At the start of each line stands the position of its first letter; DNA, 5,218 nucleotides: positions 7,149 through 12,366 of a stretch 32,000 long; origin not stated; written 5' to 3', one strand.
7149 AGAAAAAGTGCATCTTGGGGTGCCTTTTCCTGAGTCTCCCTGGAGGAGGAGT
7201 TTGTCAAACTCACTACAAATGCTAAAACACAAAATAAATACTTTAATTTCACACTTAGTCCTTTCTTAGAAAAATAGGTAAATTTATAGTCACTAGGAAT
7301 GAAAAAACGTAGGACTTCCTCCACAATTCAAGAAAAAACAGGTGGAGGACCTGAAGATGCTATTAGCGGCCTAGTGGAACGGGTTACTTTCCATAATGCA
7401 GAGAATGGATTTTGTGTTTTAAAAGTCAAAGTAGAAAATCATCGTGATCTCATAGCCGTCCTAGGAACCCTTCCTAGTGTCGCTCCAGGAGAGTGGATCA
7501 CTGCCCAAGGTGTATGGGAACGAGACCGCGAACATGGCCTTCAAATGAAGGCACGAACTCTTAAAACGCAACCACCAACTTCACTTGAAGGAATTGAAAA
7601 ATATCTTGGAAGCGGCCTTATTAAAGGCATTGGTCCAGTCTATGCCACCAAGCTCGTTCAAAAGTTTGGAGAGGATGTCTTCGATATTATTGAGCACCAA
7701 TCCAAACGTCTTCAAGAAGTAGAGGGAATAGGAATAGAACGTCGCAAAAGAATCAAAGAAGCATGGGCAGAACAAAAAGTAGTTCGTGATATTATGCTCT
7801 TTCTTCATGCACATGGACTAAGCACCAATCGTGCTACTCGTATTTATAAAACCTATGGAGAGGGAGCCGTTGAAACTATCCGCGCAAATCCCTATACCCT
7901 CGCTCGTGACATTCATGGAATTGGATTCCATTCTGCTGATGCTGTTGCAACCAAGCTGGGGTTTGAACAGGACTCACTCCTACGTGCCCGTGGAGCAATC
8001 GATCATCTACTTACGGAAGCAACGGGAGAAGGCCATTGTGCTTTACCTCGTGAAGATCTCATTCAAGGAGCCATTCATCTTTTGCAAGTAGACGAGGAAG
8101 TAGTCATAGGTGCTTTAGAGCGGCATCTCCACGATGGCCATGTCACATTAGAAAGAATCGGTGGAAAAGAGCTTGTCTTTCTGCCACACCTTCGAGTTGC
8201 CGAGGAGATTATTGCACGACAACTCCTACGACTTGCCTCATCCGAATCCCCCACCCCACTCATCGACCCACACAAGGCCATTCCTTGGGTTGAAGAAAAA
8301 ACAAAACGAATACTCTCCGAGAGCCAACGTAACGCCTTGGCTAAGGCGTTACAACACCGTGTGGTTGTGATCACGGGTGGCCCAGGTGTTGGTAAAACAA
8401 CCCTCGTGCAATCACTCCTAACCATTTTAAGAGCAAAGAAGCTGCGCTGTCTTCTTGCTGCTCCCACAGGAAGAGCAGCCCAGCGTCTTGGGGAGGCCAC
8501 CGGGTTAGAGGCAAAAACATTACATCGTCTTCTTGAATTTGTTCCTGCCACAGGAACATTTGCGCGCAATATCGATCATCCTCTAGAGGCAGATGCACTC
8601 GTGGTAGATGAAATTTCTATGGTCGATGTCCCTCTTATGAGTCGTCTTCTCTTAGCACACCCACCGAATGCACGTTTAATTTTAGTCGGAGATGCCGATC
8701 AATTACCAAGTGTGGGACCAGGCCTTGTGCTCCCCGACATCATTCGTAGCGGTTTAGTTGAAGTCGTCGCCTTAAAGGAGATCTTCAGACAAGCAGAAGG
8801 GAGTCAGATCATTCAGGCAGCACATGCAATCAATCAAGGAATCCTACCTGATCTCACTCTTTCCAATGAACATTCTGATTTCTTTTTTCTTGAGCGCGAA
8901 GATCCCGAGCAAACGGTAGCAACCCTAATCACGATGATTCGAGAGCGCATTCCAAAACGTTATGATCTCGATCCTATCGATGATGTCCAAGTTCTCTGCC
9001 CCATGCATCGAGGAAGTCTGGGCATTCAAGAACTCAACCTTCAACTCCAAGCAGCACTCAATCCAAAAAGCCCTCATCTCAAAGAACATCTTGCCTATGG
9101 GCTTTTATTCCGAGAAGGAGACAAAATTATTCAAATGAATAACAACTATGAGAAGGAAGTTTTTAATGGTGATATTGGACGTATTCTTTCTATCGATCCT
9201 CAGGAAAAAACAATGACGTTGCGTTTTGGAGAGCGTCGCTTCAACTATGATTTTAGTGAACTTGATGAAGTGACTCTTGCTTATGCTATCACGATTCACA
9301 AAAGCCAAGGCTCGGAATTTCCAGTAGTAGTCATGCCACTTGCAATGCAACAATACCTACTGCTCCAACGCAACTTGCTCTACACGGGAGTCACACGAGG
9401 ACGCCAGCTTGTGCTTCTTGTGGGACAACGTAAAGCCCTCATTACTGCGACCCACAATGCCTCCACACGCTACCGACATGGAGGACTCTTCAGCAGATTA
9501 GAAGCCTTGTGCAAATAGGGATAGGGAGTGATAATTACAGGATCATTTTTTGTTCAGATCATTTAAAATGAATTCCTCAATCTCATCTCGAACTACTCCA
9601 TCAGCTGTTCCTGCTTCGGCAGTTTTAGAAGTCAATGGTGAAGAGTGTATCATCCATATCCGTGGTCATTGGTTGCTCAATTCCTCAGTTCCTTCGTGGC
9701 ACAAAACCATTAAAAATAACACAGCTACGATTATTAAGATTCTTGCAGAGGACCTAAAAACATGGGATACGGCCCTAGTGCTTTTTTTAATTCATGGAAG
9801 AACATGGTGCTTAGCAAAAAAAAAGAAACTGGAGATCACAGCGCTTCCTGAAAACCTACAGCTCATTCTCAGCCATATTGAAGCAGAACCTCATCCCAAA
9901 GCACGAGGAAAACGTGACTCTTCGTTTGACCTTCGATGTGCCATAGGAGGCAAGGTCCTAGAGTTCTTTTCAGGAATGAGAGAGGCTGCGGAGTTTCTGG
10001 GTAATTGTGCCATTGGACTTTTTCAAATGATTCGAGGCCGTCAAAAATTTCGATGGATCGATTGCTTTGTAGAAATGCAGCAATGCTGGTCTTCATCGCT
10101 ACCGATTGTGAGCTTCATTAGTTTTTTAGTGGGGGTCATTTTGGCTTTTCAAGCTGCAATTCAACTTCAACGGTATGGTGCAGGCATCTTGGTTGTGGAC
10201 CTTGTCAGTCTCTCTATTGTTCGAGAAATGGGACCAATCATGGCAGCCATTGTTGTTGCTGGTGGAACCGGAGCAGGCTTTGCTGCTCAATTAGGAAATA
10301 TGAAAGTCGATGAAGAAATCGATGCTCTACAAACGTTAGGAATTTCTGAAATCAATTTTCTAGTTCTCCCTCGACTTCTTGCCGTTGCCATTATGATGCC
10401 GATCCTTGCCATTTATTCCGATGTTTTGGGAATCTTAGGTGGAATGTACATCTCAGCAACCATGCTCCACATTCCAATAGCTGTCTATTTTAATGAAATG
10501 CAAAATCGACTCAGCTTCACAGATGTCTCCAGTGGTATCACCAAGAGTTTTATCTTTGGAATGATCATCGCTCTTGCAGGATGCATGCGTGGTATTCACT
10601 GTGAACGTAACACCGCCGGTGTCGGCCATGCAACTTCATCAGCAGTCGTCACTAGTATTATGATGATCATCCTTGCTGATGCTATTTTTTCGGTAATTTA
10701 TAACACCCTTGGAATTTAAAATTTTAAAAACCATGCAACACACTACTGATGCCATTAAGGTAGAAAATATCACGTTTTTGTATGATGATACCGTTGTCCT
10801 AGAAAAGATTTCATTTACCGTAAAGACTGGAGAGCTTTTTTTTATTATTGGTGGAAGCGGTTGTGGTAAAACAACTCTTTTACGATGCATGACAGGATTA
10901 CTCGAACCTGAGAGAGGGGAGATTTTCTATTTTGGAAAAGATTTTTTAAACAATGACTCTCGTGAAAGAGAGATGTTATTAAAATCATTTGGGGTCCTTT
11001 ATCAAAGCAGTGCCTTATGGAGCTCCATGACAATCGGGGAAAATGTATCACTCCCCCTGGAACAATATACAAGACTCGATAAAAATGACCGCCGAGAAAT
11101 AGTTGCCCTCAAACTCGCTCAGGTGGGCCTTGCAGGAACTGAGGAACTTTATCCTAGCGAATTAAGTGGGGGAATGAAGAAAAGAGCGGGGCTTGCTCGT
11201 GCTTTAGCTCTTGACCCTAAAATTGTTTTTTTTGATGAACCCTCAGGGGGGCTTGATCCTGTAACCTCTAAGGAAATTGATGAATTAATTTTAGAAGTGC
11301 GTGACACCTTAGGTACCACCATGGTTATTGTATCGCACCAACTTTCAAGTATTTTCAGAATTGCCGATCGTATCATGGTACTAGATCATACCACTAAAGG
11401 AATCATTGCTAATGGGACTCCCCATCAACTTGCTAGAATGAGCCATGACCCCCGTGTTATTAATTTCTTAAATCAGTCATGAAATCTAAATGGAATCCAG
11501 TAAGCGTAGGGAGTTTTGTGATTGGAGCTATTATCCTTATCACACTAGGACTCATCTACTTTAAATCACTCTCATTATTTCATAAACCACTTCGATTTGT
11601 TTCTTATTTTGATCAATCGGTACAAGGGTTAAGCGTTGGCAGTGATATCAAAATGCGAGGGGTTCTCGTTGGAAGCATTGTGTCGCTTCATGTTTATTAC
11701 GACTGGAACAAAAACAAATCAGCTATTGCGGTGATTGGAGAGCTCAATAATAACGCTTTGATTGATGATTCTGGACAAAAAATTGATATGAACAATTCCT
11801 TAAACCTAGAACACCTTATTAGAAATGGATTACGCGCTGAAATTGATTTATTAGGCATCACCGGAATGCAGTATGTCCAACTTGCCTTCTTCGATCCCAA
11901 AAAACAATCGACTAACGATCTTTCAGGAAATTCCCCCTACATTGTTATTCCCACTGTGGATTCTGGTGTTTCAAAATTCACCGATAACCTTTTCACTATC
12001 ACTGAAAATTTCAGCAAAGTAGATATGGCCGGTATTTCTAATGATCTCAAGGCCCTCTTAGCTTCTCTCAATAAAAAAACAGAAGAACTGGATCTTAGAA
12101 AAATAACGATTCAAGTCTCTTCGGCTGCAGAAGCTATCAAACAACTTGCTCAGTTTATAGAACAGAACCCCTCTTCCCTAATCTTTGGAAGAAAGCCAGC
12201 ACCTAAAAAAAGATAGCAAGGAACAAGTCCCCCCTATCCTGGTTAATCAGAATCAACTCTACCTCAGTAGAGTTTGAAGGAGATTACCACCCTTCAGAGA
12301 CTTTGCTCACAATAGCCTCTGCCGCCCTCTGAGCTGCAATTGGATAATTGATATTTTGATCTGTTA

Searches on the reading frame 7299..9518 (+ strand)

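Call 6: search_protein_families(library=pfam, proteins=[window:7299-9518:+])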
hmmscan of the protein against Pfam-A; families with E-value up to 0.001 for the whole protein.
window:7299-9518:+ (739 aa): 17 families
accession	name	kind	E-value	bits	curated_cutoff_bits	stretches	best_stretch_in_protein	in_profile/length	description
PF13245.12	AAA_19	-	1.2e-43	148.9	25.1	1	343-474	1-134/134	AAA domain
PF13604.12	AAA_30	-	1.4e-39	136.3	27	1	339-520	2-178/191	AAA domain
PF14490.11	HHH_RecD2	-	2.2e-33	114.5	27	1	158-247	1-91/92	ATP-dependent RecD2 DNA helicase HHH domain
PF18335.7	SH3_13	-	2.7e-22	78.8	41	1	579-643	1-65/65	ATP-dependent RecD-like DNA helicase SH3 domain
PF23139.1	OB_YrrC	-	1.2e-21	76.8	27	1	21-93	3-76/76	ATP-dependent DNA helicase YrrC, OB-fold domain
PF13538.12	UvrD_C_2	-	3.4e-18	65.7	27.4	1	660-708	1-52/52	UvrD-like helicase C-terminal domain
PF01443.25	Viral_helicase1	-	1.2e-09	38.8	21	1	357-471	2-99/228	Viral superfamily 1 RNA helicase core domain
PF13086.12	AAA_11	-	3.1e-09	37.4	27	1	339-394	2-65/257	AAA domain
PF14520.12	HHH_5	-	4.4e-08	33.9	27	1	108-157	7-56/57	Helix-hairpin-helix domain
PF13401.12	AAA_22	-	1.3e-06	29.2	27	1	353-465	5-123/130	AAA domain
PF20720.3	nSTAND3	-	1.3e-06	28.6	27.2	1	343-384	7-48/155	Novel STAND NTPase 3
PF13191.12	AAA_16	-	1.3e-05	26.2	32.6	1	342-384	7-55/167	AAA ATPase domain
PF10412.15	TrwB_AAD_bind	-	0.0002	20.8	20.5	1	349-393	11-55/387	Type IV secretion-system coupling protein DNA-binding domain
PF05127.21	NAT10_TcmA_helicase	-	0.00028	21.2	22.7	0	357-454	1-113/176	RNA cytidine acetyltransferase NAT10/TcmA, helicase domain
PF05729.18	NACHT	-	0.0004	20.7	26.7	1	354-384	1-31/167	NACHT domain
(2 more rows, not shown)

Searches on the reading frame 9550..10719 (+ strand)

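Call 6: search_protein_families(library=pfam, proteins=[window:9550-10719:+])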
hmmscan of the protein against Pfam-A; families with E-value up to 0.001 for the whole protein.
window:9550-10719:+ (389 aa): 1 family
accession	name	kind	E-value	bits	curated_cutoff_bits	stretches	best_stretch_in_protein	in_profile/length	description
PF02405.21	MlaE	-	1.4e-72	244.2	22.5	1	175-383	4-212/212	Permease MlaE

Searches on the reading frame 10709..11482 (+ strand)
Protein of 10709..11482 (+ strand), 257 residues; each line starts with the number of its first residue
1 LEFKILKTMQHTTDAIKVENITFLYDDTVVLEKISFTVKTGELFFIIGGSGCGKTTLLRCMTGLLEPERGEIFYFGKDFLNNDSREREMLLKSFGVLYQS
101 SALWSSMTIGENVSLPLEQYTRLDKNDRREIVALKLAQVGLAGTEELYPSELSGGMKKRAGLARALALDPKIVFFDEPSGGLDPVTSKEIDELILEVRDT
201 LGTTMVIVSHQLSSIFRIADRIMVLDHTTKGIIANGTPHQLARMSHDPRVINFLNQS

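Call 6: search_protein_families(library=pfam, proteins=[window:10709-11482:+])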
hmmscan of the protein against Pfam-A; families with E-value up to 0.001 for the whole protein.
window:10709-11482:+ (257 aa): 3 families
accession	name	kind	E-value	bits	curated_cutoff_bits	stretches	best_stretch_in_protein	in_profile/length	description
PF00005.33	ABC_tran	-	9.1e-32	111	25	1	31-179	1-136/137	ABC transporter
PF13304.12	AAA_21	-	3e-08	34.5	27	1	143-211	229-299/304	AAA domain, putative AbiEii toxin, Type IV TA system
PF13476.12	AAA_23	-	0.00034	21.8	27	1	32-65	13-43/201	AAA domain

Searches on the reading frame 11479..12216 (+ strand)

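Call 6: search_protein_families(library=pfam, proteins=[window:11479-12216:+])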
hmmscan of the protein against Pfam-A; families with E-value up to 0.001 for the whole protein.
window:11479-12216:+ (245 aa): 1 family
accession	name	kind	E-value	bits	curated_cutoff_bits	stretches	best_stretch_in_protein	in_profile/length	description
PF02470.25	MlaD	-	4.5e-10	40.1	25.1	1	39-136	4-79/81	MlaD protein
